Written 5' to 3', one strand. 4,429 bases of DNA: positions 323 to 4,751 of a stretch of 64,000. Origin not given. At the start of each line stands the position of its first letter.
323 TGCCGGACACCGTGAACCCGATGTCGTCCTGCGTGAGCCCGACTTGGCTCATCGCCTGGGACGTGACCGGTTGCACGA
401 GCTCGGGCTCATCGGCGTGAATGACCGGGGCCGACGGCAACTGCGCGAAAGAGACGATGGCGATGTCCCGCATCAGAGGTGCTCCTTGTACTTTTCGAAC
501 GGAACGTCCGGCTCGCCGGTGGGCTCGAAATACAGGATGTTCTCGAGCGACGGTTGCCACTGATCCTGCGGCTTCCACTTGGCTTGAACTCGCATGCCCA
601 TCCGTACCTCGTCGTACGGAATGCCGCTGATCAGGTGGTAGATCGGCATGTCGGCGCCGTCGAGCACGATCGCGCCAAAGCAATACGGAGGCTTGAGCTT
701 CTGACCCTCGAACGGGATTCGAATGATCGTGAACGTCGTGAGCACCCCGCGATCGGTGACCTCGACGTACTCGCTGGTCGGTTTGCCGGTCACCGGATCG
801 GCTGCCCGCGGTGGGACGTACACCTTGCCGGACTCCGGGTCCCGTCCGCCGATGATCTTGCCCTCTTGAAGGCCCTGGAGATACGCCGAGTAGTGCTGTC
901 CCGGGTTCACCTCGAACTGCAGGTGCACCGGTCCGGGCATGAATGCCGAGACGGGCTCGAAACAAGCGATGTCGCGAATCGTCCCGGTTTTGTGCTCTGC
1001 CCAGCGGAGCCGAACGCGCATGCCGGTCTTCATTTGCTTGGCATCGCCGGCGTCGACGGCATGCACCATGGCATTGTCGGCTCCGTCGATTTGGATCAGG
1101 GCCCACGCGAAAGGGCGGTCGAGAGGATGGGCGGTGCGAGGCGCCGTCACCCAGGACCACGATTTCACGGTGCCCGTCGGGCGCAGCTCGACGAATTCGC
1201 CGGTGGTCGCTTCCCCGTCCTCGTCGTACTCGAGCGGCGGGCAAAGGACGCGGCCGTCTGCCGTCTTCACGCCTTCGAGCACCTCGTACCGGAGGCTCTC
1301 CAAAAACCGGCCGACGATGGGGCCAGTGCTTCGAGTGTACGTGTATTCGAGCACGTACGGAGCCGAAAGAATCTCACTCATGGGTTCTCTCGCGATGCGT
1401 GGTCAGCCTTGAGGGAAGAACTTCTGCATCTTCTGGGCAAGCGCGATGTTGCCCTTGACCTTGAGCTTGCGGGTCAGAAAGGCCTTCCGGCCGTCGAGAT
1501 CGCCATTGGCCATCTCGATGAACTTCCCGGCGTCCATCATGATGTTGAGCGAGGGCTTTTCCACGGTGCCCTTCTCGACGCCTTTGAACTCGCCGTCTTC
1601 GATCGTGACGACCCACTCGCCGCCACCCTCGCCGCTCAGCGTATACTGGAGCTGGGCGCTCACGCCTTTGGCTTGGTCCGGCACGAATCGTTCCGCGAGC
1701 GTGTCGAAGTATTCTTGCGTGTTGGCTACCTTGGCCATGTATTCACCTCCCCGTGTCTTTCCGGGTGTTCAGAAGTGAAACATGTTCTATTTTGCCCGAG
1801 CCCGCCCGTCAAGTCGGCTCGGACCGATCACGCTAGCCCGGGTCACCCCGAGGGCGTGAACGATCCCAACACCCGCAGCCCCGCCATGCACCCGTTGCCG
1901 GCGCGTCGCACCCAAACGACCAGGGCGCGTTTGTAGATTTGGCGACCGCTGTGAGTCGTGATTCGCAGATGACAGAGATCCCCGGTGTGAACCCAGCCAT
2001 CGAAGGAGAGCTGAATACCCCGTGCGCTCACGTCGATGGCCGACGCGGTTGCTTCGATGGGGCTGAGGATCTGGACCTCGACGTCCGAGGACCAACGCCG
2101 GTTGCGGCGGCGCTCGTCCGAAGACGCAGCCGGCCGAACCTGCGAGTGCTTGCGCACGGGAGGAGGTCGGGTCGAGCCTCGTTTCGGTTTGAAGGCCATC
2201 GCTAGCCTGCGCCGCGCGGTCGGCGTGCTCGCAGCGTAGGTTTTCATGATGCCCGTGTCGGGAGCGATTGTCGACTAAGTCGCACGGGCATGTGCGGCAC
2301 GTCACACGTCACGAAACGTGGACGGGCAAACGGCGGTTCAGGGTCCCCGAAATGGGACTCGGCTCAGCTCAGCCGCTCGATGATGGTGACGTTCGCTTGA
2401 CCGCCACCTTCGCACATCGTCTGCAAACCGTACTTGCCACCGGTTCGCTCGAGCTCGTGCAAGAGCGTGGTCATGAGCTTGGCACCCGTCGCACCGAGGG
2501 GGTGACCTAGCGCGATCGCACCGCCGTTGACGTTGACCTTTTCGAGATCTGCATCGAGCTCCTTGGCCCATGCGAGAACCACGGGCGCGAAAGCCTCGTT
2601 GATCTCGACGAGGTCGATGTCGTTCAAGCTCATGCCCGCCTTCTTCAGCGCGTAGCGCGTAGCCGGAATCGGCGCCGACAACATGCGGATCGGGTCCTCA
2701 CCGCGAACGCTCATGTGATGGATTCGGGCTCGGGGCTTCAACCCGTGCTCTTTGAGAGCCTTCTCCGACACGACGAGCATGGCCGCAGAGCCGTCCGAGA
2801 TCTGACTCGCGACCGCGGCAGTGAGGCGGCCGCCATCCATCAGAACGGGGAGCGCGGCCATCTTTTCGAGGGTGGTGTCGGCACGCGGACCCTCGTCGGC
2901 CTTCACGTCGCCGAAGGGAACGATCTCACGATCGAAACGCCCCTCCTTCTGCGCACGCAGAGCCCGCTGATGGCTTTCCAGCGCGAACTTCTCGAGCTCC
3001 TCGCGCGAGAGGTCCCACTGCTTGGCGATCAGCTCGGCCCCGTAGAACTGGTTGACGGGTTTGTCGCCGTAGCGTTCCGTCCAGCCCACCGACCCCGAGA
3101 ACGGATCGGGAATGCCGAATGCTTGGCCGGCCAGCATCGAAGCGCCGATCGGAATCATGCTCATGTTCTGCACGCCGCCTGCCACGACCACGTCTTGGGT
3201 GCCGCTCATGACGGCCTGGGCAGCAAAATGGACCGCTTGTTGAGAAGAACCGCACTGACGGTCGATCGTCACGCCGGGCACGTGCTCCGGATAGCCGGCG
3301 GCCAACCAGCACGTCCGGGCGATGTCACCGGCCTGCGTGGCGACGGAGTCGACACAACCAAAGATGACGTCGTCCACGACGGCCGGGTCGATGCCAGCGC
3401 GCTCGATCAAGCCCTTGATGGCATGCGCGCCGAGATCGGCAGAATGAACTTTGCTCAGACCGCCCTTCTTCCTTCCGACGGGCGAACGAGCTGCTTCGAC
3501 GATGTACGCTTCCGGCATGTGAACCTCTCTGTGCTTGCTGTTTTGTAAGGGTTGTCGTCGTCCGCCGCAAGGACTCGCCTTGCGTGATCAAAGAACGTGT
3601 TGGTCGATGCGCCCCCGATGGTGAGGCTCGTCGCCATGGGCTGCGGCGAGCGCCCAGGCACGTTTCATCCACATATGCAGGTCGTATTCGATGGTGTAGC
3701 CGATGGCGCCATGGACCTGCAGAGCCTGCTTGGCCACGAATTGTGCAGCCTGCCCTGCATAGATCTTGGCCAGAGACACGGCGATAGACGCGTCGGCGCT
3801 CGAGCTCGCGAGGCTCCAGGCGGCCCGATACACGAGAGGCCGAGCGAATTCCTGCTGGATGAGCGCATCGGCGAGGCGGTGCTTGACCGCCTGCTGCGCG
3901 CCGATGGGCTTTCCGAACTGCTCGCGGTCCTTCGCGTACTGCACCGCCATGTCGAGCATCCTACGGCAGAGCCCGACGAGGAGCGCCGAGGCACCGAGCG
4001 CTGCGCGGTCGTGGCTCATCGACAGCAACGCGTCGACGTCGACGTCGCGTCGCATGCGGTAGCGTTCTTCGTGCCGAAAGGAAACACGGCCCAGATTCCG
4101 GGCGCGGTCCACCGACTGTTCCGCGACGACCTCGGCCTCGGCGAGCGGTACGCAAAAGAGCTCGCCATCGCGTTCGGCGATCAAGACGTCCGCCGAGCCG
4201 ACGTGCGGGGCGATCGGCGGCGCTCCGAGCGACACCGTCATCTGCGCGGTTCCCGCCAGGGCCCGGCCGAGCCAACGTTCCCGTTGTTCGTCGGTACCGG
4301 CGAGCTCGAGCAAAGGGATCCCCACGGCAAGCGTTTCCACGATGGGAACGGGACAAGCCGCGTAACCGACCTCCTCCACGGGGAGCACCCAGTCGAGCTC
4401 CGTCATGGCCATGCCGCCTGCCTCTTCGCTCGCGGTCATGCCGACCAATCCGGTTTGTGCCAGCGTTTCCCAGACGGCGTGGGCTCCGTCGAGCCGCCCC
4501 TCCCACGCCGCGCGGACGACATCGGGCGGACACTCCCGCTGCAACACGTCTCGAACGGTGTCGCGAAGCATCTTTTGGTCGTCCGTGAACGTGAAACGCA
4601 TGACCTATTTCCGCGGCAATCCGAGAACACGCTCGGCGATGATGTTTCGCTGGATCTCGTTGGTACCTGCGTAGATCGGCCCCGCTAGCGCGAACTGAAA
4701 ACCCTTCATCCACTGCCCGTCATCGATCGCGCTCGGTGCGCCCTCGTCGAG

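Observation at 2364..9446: The operon is syntenic with the actinobacterial steroid ring C/D (HIP) degradation module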

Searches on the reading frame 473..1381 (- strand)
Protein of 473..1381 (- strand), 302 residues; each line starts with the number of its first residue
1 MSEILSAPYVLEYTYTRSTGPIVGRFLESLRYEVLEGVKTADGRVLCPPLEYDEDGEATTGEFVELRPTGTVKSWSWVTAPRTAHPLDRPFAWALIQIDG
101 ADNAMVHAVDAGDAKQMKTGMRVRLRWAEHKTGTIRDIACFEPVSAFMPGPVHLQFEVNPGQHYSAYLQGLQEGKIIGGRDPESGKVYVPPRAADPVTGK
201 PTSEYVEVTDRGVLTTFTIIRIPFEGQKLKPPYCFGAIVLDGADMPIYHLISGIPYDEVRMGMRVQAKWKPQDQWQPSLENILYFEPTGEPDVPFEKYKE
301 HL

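Call 19: search_protein_families(library=pfam, proteins=[window:473-1381:-], max_evalue=0.00001)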
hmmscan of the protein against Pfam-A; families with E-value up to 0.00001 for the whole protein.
window:473-1381:- (302 aa): 1 family
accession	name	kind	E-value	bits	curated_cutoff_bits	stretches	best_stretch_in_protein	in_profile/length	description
PF01796.24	OB_ChsH2_C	-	2e-26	92.1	27.1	2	205-270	1-65/65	ChsH2, C-terminal OB-fold domain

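Call 21: search_protein_families(library=ncbifam, proteins=[window:473-1381:-], max_evalue=1e-20)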
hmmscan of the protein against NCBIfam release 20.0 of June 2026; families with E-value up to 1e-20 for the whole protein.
window:473-1381:- (302 aa): 0 families

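Call 43: find_encoding_contigs(protein=window:473-1381:-, flank=10000, max_places=4)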
Protein window:473-1381:- (302 aa): 5 contigs read that carry it; 4 places shown.
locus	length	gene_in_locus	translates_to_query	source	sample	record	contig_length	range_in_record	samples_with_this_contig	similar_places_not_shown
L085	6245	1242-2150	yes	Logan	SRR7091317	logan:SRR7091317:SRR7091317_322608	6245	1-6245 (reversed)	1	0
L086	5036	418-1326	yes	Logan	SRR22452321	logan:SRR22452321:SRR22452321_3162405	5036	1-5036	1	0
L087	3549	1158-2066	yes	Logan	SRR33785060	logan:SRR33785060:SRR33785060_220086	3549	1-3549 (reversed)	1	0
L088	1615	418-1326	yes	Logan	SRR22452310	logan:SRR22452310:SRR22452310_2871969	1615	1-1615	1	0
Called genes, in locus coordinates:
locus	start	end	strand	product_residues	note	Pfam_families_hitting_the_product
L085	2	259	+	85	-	?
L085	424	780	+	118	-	PF07238:PilZ (weak)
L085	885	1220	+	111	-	PF02036:SCP2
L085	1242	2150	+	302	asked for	PF01796:OB_ChsH2_C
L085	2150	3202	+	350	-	PF22691:Thiolase_C_1 (faint)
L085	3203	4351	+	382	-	PF22691:Thiolase_C_1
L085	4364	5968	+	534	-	PF00501:AMP-binding, PF13193:AMP-binding_C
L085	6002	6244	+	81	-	?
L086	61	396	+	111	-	PF02036:SCP2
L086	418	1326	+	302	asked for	PF01796:OB_ChsH2_C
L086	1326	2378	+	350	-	PF22691:Thiolase_C_1 (faint)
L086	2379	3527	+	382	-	PF22691:Thiolase_C_1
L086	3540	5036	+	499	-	?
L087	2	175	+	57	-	?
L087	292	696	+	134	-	PF07238:PilZ (weak)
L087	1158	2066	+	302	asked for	PF01796:OB_ChsH2_C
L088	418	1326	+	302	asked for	PF01796:OB_ChsH2_C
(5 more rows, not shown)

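Call 59: search_protein_families(library=pfam, max_evalue=0.1, proteins=[L085:2150-3202:+, L085:3203-4351:+, L085:6002-6244:+])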
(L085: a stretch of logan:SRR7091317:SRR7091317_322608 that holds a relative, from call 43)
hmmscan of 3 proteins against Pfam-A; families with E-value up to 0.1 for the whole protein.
L085:2150-3202:+ (350 aa): 2 families
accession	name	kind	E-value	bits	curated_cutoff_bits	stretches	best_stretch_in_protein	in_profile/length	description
PF22691.2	Thiolase_C_1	-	6.8e-07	29.5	28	1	248-288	20-60/144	Thiolase C-terminal domain-like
PF02803.24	Thiolase_C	-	0.016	15.3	27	0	253-302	29-77/123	Thiolase, C-terminal domain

L085:3203-4351:+ (382 aa): 2 families
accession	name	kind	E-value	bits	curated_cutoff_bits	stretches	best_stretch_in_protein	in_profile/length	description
PF22691.2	Thiolase_C_1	-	2.3e-33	115.4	28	1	248-371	15-135/144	Thiolase C-terminal domain-like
PF00108.29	Thiolase_N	-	0.00028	20.8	26.4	1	10-121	6-120/260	Thiolase, N-terminal domain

L085:6002-6244:+ (81 aa): 1 family
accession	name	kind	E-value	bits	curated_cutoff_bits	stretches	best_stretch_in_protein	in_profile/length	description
PF00355.32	Rieske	-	5.4e-12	45.9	20.3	1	19-81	2-63/88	Rieske [2Fe-2S] domain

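Call 60: search_protein_families(library=ncbifam, max_evalue=1e-10, proteins=[L085:2150-3202:+, L085:3203-4351:+, L085:4364-5968:+])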
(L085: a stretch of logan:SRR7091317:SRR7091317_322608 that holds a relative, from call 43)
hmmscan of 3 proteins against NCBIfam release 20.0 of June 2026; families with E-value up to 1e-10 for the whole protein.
L085:2150-3202:+ (350 aa): 16 families
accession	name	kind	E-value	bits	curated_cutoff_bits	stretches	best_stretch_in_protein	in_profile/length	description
NF005924.0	PRK07937.1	subfamily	1.5e-147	491.7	419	1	1-350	2-352/353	lipid-transfer protein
NF004720.0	PRK06064.1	subfamily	1.8e-32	112.6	420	1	1-289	1-301/389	thiolase domain-containing protein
NF006180.0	PRK08313.1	subfamily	5e-31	107.9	514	1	25-333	28-362/389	thiolase domain-containing protein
NF004722.0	PRK06066.1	equivalog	2.2e-28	99.4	516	1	81-291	85-303/385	thiolase domain-containing protein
NF004811.0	PRK06158.1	subfamily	2.2e-28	99.3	421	1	4-288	10-296/384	acetyl-CoA acetyltransferase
NF004721.0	PRK06065.1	equivalog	6.3e-25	87.8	455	1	24-289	32-308/393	thiolase domain-containing protein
NF009228.0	PRK12578.1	subfamily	1.9e-23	82.8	485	1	30-290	31-303/387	thiolase domain-containing protein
NF053570.1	AcCoTHIOL_METTL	equivalog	4.8e-22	78.3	600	1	1-290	1-300/385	acetyl-CoA acetyltransferase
NF005704.0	PRK07516.1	subfamily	1.6e-20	73.5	412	1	3-290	3-304/389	thiolase domain-containing protein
NF006102.0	PRK08256.1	subfamily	8.9e-20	71.1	436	1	84-290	85-310/394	lipid-transfer protein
NF004715.0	PRK06059.1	equivalog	1.5e-18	67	424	1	81-222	85-229/399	lipid-transfer protein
NF005892.0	PRK07855.1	subfamily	4.9e-17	61.9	469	1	123-285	134-307/390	lipid-transfer protein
NF004982.0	PRK06365.1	equivalog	5.8e-15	55.3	695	1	21-241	36-262/430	thiolase domain-containing protein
NF053628.1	BnzsclthlBbsBGT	equivalog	5.8e-15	55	750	1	141-290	144-298/389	benzoylsuccinyl-CoA thiolase subunit BbsB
NF006010.0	PRK08142.1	subfamily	3.2e-14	52.5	462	1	143-290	150-299/388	thiolase domain-containing protein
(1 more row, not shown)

L085:3203-4351:+ (382 aa): 17 families
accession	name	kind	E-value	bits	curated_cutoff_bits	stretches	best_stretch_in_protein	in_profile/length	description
NF006180.0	PRK08313.1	subfamily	1.2e-191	636.7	514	1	2-382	3-386/389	thiolase domain-containing protein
NF004721.0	PRK06065.1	equivalog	1.3e-61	208.6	455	1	3-368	10-381/393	thiolase domain-containing protein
NF004720.0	PRK06064.1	subfamily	7.7e-59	199.4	420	1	4-380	3-387/389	thiolase domain-containing protein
NF004810.0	PRK06157.1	equivalog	1.2e-52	179.4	403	1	3-371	7-388/400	acetyl-CoA acetyltransferase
NF006102.0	PRK08256.1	subfamily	4.5e-50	170.9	436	1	2-370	2-383/394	lipid-transfer protein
NF009228.0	PRK12578.1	subfamily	1e-44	152.8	485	1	1-374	1-381/387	thiolase domain-containing protein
NF004715.0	PRK06059.1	equivalog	1.1e-43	149.7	424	1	4-367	5-387/399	lipid-transfer protein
NF004811.0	PRK06158.1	subfamily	7.6e-43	146.9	421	1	4-369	9-369/384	acetyl-CoA acetyltransferase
NF004722.0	PRK06066.1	equivalog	1.4e-42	146.1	516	1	3-368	4-372/385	thiolase domain-containing protein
NF053570.1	AcCoTHIOL_METTL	equivalog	5.2e-42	144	600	1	5-382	4-385/385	acetyl-CoA acetyltransferase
NF005704.0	PRK07516.1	subfamily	3.6e-41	141.4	412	1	6-368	5-375/389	thiolase domain-containing protein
NF004982.0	PRK06365.1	equivalog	8.4e-41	140.4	695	2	7-235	20-254/430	thiolase domain-containing protein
NF005892.0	PRK07855.1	subfamily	1.2e-38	133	469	1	3-360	6-371/390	lipid-transfer protein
NF006010.0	PRK08142.1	subfamily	8.7e-36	123.5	462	1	6-368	8-372/388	thiolase domain-containing protein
NF053628.1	BnzsclthlBbsBGT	equivalog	2.8e-35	121.8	750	1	6-370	8-372/389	benzoylsuccinyl-CoA thiolase subunit BbsB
NF005924.0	PRK07937.1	subfamily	7.2e-21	75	419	1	3-352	3-329/353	lipid-transfer protein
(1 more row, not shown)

L085:4364-5968:+ (534 aa): 90 families (the best 25 are shown)
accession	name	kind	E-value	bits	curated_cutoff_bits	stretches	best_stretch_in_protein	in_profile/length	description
NF005863.0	PRK07798.1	subfamily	7.4e-212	704.7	543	1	1-532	2-535/540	acyl-CoA synthetase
NF004837.0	PRK06187.1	subfamily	9.3e-90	301.4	476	1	3-520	8-514/531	long-chain-fatty-acid--CoA ligase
NF006182.0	PRK08316.1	subfamily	2.2e-71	240.9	663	2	222-518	215-507/523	fatty acyl-CoA synthetase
NF052269.1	Staph_lig_FadD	equivalog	6.8e-61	206.1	650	1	26-531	25-496/499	long-chain-fatty-acid--CoA ligase FadD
TIGR03098.1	ligase_PEP_1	hypoth_equivalog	7.9e-58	196.2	592.35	1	5-522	2-512/517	acyl-CoA ligase (AMP-forming), exosortase A system-associated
NF052580.1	Str24CoAsynCasG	equivalog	4.4e-57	193.6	750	1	21-518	58-540/548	steroid-24-oyl-CoA synthetase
NF005676.0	PRK07470.1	equivalog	8.7e-57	192.9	774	1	4-518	21-519/544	acyl-CoA synthetase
NF006181.0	PRK08314.1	subfamily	1.1e-56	192.3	705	1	4-527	25-553/563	long-chain-fatty-acid--CoA ligase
NF009233.0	PRK12583.1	subfamily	5e-55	186.9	832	1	159-518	197-540/558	fatty acid CoA ligase family protein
NF005857.1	PRK07786.1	exception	2e-54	185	733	1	16-518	22-502/513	fatty-acid--CoA ligase FadD5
NF004808.0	PRK06155.1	equivalog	1.4e-53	182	722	1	4-518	22-512/542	ATP-dependent acyl-CoA ligase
NF006020.0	PRK08162.1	subfamily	3.5e-53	180.8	677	1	11-509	27-520/545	acyl-CoA synthetase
NF004797.0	PRK06145.1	equivalog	4.7e-53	180.3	850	1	4-518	3-485/499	acyl-CoA synthetase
NF005801.1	PRK07656.1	equivalog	5.7e-53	180.3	657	1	7-518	5-493/500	FadD3 family acyl-CoA ligase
NF009071.0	PRK12406.1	subfamily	1.5e-52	178.7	701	1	21-518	5-492/510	acyl-CoA synthetase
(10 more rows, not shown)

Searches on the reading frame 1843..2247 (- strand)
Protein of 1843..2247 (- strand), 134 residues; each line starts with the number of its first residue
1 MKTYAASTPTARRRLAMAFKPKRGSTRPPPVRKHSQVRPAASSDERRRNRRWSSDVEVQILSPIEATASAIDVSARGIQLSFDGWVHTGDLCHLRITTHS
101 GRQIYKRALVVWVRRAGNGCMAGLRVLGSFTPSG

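Call 59: search_protein_families(library=pfam, max_evalue=0.1, proteins=[window:1843-2247:-])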
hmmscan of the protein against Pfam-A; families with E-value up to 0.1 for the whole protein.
window:1843-2247:- (134 aa): 2 families
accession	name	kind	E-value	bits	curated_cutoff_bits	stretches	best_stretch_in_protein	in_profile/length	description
PF07238.19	PilZ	-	4.6e-07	30.6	22.5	1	45-125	1-84/102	PilZ domain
PF17532.7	DUF5451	-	0.0026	18.5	25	1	6-73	11-80/148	Family of unknown function (DUF5451)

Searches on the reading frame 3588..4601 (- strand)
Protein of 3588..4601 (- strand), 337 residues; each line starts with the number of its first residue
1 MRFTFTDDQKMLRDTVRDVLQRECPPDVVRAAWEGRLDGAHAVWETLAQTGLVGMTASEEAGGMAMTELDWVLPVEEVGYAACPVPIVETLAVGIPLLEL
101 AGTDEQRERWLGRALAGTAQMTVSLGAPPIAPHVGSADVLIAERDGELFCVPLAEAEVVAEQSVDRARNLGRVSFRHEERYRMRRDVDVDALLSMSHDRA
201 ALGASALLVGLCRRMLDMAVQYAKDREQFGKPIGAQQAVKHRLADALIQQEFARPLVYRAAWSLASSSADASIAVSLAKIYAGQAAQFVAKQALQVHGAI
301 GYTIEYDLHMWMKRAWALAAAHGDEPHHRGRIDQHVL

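Call 5: search_protein_families(library=pfam, proteins=[window:3588-4601:-])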
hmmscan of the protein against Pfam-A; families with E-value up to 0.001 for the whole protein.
window:3588-4601:- (337 aa): 3 families
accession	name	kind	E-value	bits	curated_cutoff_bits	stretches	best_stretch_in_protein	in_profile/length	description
PF00441.29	Acyl-CoA_dh_1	-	1.3e-30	107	22.4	1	195-336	11-149/150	Acyl-CoA dehydrogenase, C-terminal domain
PF02771.21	Acyl-CoA_dh_N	-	5.8e-22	78.6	22.9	1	6-117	1-112/113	Acyl-CoA dehydrogenase, N-terminal domain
PF08028.16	Acyl-CoA_dh_2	-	1.3e-07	32.4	22.7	1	203-307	2-115/134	Acyl-CoA dehydrogenase, C-terminal domain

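Call 6: search_protein_families(library=ncbifam, proteins=[window:3588-4601:-])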
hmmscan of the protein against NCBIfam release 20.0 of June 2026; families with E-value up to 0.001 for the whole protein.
window:3588-4601:- (337 aa): 19 families
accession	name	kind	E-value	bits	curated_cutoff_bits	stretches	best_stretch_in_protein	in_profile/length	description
NF050027.1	acylCoADhIpdE2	equivalog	1.8e-40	139.4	450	1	8-331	2-305/311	acyl-CoA dehydrogenase IpdE2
NF042972.1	AcrlCoAredClosAcrC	equivalog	4.2e-34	117.9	640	2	197-313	238-353/378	acryloyl-CoA reductase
TIGR03203.1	pimD_small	equivalog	4.4e-33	114.9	652.7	2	197-333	238-373/378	pimeloyl-CoA dehydrogenase small subunit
NF008997.0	PRK12341.1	equivalog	5.9e-29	101.3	537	2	202-308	243-348/382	acyl-CoA dehydrogenase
NF045552.1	GlutCoADH_Des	equivalog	1.4e-27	96.9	470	2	196-313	239-356/387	glutaryl-CoA dehydrogenase Acd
NF042439.1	SulpropCoADesulf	equivalog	2e-26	92.7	600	1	199-323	233-357/379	3-sulfinopropanoyl-CoA desulfinase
NF045652.1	ProlPCPDhRedW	equivalog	2.9e-25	88.9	650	1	194-302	235-340/376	L-prolyl-[peptidyl-carrier protein] dehydrogenase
NF053553.1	prodigi_MBC_PigA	equivalog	5.5e-25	88.3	500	2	194-307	240-350/381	prodigiosin MBC biosynthesis dehydrogenase PigA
NF058590.1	AcCoDHFadEBacil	equivalog_domain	1.8e-18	66.4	600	2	207-310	263-384/586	acyl-CoA dehydrogenase FadE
NF002885.1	PRK03354.1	equivalog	3.1e-18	66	540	1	215-308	253-345/378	crotonobetainyl-CoA dehydrogenase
NF043006.1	CyhCrbnylCoADH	equivalog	4.5e-18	65.4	650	1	198-310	240-349/380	cyclohexane-1-carbonyl-CoA dehydrogenase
TIGR03207.1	cyc_hxne_CoA_dh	equivalog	7.7e-18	64.4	575.35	2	195-305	234-341/372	cyclohexanecarboxyl-CoA dehydrogenase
NF007000.1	PRK09463.1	subfamily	3e-07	29.2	600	0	209-301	306-397/726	acyl-CoA dehydrogenase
NF052270.1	Staph_DH_FadE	equivalog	5.6e-07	28.6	600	1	204-318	262-375/400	acyl-CoA dehydrogenase FadE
TIGR03204.1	pimC_large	equivalog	1e-05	24.6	623.85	1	4-115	3-117/395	pimeloyl-CoA dehydrogenase large subunit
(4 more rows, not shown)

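Call 14: search_solved_structures(query=window:3588-4601:-)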
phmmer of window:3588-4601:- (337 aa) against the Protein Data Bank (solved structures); distinct sequences matched with E-value up to 0.001: 86 (the best 60 are shown).
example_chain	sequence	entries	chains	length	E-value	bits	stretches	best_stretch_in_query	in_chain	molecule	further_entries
1ukw_A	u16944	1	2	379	7.8e-29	104.3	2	200-313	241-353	acyl-CoA dehydrogenase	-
4n5f_A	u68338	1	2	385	7.5e-28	101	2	199-312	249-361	Putative acyl-CoA dehydrogenase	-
4l1f_A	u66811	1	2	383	2.3e-25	92.9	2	198-316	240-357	Acyl-CoA dehydrogenase domain protein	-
6fah_C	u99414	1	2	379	2.4e-25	92.8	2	198-310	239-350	Caffeyl-CoA reductase-Etf complex subunit CarC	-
4m9a_A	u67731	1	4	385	3.5e-24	89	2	198-312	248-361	Acyl-CoA dehydrogenase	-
5lnx_A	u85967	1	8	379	7.3e-23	84.6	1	200-318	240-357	Acyl-CoA dehydrogenase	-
4u83_A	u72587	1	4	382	7.9e-23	84.5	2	198-309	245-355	Acyl-CoA dehydrogenase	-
7w0j_A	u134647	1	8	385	8.9e-23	84.4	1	191-316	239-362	Acyl-CoA dehydrogenase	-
8i4p_A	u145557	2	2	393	9.7e-23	84.2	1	191-316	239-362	Acyl-CoA dehydrogenase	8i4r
7szv_A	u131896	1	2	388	4.4e-22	82.1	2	198-310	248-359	Acyl-CoA dehydrogenase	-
4p13_A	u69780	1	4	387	6.9e-22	81.4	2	204-315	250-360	Medium-chain specific acyl-CoA dehydrogenase, mitochondrial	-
1egc_A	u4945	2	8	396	9.7e-22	81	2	199-315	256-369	MEDIUM CHAIN ACYL-COA DEHYDROGENASE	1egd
1ege_A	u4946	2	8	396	1e-21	80.8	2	204-315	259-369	MEDIUM CHAIN ACYL-COA DEHYDROGENASE | Acyl-CoA dehydrogenase, medium-chain specific, mitochondrial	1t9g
2a1t_A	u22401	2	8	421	1.3e-21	80.5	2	204-315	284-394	Acyl-CoA dehydrogenase, medium-chain specific, mitochondrial precursor | Medium-chain specific acyl-CoA dehydrogenase, mitochondrial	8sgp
2dvl_A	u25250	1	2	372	2.3e-21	79.7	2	198-315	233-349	Acyl-CoA dehydrogenase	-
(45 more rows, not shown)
